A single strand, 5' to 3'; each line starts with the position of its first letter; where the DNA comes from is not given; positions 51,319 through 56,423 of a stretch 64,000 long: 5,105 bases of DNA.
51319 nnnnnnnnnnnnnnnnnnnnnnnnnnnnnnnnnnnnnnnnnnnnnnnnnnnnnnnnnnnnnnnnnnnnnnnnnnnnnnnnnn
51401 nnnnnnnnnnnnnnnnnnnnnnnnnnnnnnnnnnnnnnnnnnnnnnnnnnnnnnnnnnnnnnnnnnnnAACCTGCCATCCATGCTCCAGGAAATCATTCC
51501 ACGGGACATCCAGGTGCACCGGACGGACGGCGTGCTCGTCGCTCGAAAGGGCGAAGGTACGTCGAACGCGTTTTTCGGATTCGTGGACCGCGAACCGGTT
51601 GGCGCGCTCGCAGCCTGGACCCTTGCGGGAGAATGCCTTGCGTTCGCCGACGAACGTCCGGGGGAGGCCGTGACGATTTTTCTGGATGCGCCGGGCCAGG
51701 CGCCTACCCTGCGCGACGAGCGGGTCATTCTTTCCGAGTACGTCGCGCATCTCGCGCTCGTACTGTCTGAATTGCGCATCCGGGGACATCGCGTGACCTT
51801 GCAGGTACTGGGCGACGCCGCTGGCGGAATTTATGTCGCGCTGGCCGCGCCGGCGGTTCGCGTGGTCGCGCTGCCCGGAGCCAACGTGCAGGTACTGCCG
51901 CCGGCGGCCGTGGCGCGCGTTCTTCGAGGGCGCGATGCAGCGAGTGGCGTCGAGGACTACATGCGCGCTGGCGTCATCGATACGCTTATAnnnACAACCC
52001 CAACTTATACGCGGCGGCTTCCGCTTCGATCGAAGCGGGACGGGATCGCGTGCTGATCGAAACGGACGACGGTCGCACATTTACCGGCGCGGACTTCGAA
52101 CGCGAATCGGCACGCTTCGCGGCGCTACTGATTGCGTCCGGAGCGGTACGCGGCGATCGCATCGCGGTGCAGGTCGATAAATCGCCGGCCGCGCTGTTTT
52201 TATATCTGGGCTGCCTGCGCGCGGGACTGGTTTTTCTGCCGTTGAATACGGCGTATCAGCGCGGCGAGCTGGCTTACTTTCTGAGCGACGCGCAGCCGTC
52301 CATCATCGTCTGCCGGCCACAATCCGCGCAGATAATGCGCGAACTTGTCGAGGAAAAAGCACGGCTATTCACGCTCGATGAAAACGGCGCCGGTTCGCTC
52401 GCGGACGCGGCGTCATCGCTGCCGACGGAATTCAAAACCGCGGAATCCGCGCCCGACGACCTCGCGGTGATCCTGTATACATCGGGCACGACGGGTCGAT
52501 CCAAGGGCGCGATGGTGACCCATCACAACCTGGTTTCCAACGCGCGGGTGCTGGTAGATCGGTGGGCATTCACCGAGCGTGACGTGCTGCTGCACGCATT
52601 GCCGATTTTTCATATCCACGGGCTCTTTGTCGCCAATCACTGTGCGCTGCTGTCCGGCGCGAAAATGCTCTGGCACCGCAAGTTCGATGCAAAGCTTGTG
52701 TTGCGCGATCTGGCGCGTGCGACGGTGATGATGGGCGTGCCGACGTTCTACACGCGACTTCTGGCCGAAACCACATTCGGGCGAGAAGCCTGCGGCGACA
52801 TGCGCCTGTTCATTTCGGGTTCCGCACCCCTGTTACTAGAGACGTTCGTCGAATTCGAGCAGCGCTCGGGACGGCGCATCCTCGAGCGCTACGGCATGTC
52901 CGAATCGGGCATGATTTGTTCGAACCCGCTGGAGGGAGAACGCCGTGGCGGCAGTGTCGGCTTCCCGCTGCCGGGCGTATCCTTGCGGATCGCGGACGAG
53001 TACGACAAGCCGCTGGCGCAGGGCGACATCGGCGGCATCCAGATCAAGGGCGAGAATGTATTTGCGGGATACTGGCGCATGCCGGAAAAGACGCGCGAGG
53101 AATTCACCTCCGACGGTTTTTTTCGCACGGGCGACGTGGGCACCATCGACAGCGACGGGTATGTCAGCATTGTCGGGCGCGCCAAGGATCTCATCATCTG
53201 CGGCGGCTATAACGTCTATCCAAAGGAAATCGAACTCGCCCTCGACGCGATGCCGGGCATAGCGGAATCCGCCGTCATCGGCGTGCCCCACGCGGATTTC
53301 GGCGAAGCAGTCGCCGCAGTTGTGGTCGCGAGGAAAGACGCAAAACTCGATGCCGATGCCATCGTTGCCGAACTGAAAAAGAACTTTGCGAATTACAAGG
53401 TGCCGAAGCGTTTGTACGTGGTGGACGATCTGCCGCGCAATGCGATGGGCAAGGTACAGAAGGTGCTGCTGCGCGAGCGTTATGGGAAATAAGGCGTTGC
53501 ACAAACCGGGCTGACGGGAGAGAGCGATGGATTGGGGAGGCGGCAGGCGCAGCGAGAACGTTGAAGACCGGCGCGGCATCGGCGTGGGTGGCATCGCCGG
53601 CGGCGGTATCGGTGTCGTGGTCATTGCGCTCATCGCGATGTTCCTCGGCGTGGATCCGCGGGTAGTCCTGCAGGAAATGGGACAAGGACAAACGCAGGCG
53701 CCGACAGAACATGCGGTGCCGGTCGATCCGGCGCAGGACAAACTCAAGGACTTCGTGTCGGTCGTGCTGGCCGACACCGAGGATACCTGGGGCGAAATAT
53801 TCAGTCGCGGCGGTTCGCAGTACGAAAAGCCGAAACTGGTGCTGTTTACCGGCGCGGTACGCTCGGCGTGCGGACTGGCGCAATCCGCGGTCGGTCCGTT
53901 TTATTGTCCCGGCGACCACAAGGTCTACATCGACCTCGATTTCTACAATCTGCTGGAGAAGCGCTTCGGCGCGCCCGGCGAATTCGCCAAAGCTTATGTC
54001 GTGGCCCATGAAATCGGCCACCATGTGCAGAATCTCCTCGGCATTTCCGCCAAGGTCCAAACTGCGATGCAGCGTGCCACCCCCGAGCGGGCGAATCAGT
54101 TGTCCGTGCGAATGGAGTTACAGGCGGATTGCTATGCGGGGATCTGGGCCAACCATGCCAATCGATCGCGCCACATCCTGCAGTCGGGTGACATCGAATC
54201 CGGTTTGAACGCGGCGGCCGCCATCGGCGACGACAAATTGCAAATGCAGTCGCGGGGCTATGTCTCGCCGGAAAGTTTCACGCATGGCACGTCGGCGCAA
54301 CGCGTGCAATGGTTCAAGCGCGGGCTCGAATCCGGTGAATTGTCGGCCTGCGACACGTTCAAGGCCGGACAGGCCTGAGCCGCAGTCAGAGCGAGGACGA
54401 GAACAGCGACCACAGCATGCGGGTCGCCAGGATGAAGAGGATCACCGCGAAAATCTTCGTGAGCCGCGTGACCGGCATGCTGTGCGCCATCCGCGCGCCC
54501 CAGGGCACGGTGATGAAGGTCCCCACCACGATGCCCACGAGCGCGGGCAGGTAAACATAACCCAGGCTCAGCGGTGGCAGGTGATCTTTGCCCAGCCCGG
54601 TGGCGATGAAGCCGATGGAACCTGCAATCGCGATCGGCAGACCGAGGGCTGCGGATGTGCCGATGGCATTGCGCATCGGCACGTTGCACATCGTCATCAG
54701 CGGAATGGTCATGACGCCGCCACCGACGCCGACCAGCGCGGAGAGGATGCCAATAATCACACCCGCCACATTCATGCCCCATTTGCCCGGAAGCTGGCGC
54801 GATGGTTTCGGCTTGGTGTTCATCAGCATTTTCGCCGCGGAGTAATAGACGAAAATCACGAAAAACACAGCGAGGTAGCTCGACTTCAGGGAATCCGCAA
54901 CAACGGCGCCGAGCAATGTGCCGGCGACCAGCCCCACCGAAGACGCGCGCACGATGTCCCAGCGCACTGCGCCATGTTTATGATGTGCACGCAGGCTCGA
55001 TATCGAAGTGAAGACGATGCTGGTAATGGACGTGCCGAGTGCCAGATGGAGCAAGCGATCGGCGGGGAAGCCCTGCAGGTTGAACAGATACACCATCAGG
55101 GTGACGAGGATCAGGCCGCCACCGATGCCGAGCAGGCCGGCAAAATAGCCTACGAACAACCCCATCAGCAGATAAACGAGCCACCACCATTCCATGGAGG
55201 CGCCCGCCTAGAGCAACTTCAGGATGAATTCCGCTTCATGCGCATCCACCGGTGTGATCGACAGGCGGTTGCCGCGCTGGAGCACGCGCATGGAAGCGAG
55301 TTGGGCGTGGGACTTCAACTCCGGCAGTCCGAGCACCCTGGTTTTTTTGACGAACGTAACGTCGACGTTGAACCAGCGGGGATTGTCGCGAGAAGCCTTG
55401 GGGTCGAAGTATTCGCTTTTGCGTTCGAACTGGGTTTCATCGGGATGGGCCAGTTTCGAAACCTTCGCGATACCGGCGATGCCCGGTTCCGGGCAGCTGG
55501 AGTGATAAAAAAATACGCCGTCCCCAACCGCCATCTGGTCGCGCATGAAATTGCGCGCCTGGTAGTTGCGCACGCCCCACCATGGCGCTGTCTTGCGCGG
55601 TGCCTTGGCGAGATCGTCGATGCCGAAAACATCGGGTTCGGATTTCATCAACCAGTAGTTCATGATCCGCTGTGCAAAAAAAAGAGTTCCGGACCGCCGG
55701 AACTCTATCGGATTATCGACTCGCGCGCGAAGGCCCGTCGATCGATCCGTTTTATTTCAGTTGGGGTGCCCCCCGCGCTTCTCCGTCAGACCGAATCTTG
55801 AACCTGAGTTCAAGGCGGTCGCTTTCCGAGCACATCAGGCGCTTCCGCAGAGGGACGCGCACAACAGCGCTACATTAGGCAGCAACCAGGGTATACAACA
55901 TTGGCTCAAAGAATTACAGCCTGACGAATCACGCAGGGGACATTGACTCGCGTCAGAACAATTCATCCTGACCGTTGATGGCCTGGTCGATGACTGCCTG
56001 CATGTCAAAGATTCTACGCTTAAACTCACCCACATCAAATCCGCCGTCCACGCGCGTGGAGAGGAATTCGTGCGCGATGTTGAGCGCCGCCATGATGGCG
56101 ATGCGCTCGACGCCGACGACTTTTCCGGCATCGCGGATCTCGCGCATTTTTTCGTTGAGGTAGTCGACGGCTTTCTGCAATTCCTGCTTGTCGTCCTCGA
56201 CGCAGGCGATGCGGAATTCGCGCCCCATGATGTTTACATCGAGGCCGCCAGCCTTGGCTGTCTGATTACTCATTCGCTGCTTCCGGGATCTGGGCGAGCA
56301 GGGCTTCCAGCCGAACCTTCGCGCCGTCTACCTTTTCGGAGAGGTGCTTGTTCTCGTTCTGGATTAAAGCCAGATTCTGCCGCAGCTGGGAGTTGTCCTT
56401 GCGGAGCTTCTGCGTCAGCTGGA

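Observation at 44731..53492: Eight-gene operon coupling a Liv-type ABC importer and an M20 deacylase to MdcD/E-like and MatB-like enzymes: candidate uncharacterised malonate or malonyl-conjugate pathway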

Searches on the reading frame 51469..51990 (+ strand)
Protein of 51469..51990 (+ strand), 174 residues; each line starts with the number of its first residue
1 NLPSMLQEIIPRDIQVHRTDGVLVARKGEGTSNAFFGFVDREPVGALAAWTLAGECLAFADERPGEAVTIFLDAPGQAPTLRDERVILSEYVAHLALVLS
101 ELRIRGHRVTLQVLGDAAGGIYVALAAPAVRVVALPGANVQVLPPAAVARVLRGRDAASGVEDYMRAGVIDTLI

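Call 37: search_solved_structures(query=window:51469-51990:+, max_evalue=1, show_alignments=3)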
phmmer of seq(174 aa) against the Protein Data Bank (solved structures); distinct sequences matched with E-value up to 1: 4.
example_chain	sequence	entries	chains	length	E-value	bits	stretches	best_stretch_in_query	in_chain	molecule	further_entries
5vip_A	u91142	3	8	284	0.0002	24.4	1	43-152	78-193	MdcE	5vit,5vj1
9m70_B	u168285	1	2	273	0.0029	20.7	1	62-162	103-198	Acetyl-coenzyme A carboxylase carboxyl transferase subunit alpha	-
1vrg_A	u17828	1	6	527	0.0031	20.6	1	68-163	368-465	propionyl-CoA carboxylase, beta subunit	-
9m70_A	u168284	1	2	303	0.46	13.5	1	50-172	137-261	Acetyl-coenzyme A carboxylase carboxyl transferase subunit beta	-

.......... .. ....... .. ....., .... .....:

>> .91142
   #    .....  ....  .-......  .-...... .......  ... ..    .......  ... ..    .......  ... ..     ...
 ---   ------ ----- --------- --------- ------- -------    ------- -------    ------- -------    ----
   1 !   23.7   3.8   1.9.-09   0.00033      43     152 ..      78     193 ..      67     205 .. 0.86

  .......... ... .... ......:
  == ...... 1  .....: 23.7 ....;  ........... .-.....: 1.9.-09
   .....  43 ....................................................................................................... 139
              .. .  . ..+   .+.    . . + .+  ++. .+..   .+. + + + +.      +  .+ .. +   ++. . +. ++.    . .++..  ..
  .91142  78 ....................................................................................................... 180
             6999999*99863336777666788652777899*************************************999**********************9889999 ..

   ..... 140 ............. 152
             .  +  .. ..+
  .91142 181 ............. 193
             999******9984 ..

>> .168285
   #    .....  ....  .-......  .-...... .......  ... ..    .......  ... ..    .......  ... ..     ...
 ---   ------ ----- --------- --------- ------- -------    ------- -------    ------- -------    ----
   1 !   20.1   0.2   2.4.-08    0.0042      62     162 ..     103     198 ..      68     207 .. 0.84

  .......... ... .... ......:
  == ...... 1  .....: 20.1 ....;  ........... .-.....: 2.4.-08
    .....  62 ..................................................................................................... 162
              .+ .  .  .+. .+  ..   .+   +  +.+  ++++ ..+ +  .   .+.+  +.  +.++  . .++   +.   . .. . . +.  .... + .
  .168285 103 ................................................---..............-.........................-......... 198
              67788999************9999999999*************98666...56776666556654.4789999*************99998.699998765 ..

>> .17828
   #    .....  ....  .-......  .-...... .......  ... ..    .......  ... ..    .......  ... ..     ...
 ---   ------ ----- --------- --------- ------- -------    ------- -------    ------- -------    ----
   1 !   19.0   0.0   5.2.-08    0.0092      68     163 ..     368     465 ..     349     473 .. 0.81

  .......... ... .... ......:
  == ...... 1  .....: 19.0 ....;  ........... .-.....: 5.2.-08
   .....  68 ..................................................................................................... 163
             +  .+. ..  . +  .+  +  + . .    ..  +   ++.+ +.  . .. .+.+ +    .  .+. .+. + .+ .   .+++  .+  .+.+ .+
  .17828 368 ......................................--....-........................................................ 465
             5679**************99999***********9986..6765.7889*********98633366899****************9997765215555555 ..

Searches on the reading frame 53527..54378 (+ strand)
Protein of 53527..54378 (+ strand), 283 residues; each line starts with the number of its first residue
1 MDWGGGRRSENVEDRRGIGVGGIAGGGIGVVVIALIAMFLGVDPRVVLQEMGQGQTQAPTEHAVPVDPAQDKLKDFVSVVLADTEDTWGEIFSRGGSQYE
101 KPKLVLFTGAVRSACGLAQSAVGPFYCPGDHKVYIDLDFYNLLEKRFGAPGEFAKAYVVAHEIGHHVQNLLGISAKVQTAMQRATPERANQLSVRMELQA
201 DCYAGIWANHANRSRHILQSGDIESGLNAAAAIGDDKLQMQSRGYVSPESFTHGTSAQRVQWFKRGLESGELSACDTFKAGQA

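Call 5: search_protein_families(library=pfam, proteins=[window:53527-54378:+], max_evalue=0.01)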
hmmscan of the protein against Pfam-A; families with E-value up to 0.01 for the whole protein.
window:53527-54378:+ (283 aa): 1 family
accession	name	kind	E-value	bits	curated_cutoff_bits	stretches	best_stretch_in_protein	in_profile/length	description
PF04228.19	Zn_peptidase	-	1.2e-117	393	23.2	1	1-278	1-290/290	Putative neutral zinc metallopeptidase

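Call 6: search_protein_families(library=ncbifam, proteins=[window:53527-54378:+], max_evalue=0.01)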
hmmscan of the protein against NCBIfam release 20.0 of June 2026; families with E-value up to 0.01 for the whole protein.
window:53527-54378:+ (283 aa): 1 family
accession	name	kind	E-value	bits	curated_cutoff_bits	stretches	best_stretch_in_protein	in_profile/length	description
NF050010.1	Zn_HExGHH_YpfJ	equivalog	5.6e-115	383.8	250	1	1-279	1-285/285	KPN_02809 family neutral zinc metallopeptidase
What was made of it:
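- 53527..54378 (+): YpfJ-family neutral zinc metallopeptidase; probably a ninth co-transcribed gene whose functional link is unknown. NCBIfam NF050010, 384 bits against a 250-bit cut-off (call 6).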

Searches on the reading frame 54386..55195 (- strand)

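Call 5: search_protein_families(library=pfam, proteins=[window:54386-55195:-], max_evalue=0.01)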
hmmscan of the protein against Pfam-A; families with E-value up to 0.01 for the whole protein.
window:54386-55195:- (269 aa): 2 families
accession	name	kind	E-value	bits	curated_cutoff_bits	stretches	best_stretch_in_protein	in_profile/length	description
PF01925.25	TauE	-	2.3e-52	178.5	32.6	1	8-260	1-237/237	Sulfite exporter TauE/SafE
PF05328.17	CybS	-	0.0075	16.4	27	0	65-121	22-80/133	CybS, succinate dehydrogenase cytochrome B small subunit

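Call 6: search_protein_families(library=ncbifam, proteins=[window:54386-55195:-], max_evalue=0.01)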
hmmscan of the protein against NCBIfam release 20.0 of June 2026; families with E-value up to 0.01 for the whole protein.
window:54386-55195:- (269 aa): 1 family
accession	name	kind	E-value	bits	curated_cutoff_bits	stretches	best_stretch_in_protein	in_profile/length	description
NF040961.1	MamO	equivalog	7e-11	41.2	800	2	142-261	532-648/648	magnetosome protein MamO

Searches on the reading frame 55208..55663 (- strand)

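Call 42: search_protein_families(library=pfam, proteins=[window:55208-55663:-], max_evalue=0.000001)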
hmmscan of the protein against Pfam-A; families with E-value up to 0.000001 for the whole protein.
window:55208-55663:- (151 aa): 1 family
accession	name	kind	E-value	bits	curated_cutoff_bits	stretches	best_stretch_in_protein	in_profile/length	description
PF01878.24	EVE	-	1.2e-52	178.2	23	1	2-150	1-145/145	EVE domain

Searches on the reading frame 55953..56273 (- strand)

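Call 42: search_protein_families(library=pfam, proteins=[window:55953-56273:-], max_evalue=0.000001)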
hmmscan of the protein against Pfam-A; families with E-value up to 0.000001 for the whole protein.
window:55953-56273:- (106 aa): 1 family
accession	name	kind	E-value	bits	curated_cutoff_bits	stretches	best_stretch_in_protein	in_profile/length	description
PF05164.18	ZapA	-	4e-23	82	23.8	1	12-92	2-85/88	Cell division protein ZapA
